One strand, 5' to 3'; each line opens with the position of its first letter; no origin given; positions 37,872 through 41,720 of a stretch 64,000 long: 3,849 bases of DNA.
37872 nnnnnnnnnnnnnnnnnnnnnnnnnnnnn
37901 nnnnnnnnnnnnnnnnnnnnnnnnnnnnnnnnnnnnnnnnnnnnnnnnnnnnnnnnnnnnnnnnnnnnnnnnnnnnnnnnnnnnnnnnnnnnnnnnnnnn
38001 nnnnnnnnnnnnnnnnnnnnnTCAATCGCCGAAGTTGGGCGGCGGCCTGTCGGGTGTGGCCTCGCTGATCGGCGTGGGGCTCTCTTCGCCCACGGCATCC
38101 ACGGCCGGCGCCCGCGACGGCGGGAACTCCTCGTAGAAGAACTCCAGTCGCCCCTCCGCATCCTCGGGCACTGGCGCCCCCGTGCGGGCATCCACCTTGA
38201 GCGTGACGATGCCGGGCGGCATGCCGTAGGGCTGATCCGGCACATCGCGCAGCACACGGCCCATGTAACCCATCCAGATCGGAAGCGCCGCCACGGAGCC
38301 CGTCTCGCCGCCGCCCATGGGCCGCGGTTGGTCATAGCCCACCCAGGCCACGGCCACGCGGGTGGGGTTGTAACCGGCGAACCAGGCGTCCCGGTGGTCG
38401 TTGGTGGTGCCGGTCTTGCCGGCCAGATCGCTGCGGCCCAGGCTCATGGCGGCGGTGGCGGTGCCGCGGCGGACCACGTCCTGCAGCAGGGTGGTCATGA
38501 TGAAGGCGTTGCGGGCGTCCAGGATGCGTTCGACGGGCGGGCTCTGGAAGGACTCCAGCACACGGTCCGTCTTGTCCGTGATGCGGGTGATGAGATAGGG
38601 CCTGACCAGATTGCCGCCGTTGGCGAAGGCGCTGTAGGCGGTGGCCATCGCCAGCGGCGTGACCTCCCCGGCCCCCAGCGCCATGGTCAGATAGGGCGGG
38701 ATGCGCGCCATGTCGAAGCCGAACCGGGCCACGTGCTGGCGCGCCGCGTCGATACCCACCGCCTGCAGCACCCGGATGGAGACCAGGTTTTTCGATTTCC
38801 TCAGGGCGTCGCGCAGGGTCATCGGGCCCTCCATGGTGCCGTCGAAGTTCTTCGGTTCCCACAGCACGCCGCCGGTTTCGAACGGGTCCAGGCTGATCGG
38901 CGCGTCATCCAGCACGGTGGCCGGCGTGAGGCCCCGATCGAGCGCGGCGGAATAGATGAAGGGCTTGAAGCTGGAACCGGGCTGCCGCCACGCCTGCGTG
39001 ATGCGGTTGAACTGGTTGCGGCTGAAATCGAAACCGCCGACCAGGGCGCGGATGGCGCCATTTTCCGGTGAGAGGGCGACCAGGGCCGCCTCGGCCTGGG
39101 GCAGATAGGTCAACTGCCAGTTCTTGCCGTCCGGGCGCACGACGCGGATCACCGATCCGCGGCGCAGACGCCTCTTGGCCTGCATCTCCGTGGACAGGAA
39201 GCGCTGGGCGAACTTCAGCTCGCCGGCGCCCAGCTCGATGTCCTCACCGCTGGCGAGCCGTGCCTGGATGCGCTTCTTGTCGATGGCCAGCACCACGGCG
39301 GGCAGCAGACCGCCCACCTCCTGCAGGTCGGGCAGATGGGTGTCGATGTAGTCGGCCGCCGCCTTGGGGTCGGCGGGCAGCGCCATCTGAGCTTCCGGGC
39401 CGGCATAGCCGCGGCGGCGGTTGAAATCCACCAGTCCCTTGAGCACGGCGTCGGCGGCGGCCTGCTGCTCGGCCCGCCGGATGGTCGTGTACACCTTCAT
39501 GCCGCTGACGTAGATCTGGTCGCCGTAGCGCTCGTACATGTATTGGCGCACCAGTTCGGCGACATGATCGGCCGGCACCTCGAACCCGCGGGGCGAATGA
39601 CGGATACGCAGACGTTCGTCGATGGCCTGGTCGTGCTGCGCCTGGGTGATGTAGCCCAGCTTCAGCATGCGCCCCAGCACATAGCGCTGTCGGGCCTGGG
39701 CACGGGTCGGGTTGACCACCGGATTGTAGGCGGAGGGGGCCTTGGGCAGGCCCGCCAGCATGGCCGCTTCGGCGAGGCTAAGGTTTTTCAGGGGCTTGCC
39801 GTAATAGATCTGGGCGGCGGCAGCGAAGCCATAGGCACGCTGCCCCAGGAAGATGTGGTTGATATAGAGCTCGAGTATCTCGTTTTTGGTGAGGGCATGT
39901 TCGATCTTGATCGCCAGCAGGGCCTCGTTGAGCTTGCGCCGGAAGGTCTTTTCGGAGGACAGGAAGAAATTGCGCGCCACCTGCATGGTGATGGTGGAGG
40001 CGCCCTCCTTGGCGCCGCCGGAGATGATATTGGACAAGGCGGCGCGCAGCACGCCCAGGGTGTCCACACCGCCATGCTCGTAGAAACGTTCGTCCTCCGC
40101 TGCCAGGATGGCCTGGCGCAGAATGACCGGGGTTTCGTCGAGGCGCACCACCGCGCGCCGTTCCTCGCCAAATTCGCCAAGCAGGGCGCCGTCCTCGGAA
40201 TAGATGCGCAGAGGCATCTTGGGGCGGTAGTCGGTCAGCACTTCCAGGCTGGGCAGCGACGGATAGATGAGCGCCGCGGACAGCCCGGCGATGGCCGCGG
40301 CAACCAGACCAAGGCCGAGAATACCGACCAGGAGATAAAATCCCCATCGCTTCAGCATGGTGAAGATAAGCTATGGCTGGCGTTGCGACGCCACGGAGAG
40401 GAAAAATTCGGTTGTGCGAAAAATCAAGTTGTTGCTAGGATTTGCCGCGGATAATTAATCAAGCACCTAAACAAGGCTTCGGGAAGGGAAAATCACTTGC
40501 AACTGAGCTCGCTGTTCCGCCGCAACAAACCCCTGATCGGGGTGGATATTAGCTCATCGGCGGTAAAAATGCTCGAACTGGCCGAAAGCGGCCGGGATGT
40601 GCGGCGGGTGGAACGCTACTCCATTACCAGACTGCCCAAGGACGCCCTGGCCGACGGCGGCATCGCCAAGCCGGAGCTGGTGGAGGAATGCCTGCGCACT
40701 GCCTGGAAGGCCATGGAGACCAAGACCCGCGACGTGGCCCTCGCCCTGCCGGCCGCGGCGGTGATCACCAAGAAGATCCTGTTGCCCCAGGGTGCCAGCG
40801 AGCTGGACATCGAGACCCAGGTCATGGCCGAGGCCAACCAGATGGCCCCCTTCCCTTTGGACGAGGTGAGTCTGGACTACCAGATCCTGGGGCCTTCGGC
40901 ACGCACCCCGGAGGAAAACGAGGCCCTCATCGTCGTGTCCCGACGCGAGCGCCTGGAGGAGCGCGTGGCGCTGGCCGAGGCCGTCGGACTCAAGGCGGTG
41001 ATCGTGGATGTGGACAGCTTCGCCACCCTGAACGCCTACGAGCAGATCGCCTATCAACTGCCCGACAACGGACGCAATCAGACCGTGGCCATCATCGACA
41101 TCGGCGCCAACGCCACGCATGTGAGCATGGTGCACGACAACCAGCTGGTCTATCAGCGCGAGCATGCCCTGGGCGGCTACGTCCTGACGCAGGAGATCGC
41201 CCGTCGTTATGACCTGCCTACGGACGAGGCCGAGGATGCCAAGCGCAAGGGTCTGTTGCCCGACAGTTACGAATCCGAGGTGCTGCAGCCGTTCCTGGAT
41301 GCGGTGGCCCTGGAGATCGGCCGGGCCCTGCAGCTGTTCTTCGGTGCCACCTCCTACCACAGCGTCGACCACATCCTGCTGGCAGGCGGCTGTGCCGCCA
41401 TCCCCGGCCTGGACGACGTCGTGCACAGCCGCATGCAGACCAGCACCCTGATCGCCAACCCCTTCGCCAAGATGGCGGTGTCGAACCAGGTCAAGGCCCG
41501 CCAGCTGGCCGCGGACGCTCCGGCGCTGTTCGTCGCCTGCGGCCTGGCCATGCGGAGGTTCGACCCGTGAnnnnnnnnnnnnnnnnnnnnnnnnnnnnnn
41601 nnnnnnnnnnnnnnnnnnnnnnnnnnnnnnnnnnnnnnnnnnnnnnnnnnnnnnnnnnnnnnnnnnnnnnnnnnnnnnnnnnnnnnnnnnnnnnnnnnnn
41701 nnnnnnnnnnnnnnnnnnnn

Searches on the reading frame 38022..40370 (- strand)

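Call 63: search_protein_families(library=ncbifam, proteins=[window:38022-40370:-], max_evalue=1e-10)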
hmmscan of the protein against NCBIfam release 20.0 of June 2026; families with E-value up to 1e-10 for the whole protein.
window:38022-40370:- (782 aa): 15 families
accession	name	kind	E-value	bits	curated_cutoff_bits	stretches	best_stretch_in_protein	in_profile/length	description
NF008643.0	PRK11636.1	equivalog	1.2e-201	672.2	1263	2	11-605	6-603/850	peptidoglycan glycosyltransferase/peptidoglycan DD-transpeptidase MrcA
TIGR02074.1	PBP_1a_fam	subfamily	9e-185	615.5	508.75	1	71-707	1-533/535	PBP1A family penicillin-binding protein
NF051885.1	tranpepglycosPbpC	equivalog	1.5e-149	499.5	900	2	426-714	324-601/632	multimodular transpeptidase-transglycosylase PbpC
TIGR02071.1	PBP_1b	equivalog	7.7e-124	414.5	717.75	2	67-328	142-407/729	penicillin-binding protein 1B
TIGR02073.1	PBP_1c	equivalog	9.3e-106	355.1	494.2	2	61-309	19-260/728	penicillin-binding protein 1C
NF007061.0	PRK09506.1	equivalog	8.4e-102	341.4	1120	2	69-329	208-472/825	bifunctional glycosyl transferase/transpeptidase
NF011423.0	PRK14850.1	equivalog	2.3e-84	284.2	1275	2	70-322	155-411/764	penicillin-binding protein 1b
NF038272.1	strep_PBP1A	exception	1.4e-83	281.3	1075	2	8-304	6-307/658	penicillin-binding protein PBP1A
NF038276.1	strep_PBP2A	exception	4.6e-82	276.4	1100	2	425-681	351-610/716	penicillin-binding protein PBP2A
NF008414.0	PRK11240.1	equivalog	7.4e-66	222.7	1121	2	60-261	49-250/774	peptidoglycan glycosyltransferase PbpC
NF038274.1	strep_PBP1B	exception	3.9e-61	207.3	1225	2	430-685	381-641/745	penicillin-binding protein PBP1B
TIGR02070.1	mono_pep_trsgly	equivalog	2.5e-36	125.3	182.65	1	75-238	58-221/224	monofunctional biosynthetic peptidoglycan transglycosylase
NF010008.0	PRK13481.1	equivalog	1.8e-34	119.3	270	1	69-252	77-266/269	glycosyltransferase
TIGR03423.1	pbp2_mrdA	equivalog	4.6e-25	88.2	455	1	563-658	428-528/593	penicillin-binding protein 2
TIGR02214.1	spoVD_pbp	equivalog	2.6e-14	52.5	688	1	562-678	399-514/636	stage V sporulation protein D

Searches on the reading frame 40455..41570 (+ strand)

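Call 63: search_protein_families(library=ncbifam, proteins=[window:40455-41570:+], max_evalue=1e-10)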
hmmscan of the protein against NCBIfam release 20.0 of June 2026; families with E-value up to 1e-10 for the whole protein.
window:40455-41570:+ (371 aa): 3 families
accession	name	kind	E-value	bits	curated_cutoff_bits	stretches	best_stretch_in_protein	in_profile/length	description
TIGR01175.1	pilM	subfamily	2.8e-94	316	133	1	27-369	5-348/348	type IV pilus assembly protein PilM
NF045709.1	Amuc_1101_fam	equivalog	1.5e-37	129.7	650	1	25-369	5-350/608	Amuc_1101 family PilM-like pilus complex protein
NF011660.0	PRK15080.1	equivalog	7.6e-13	48.3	182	1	211-332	143-256/277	ethanolamine utilization protein EutJ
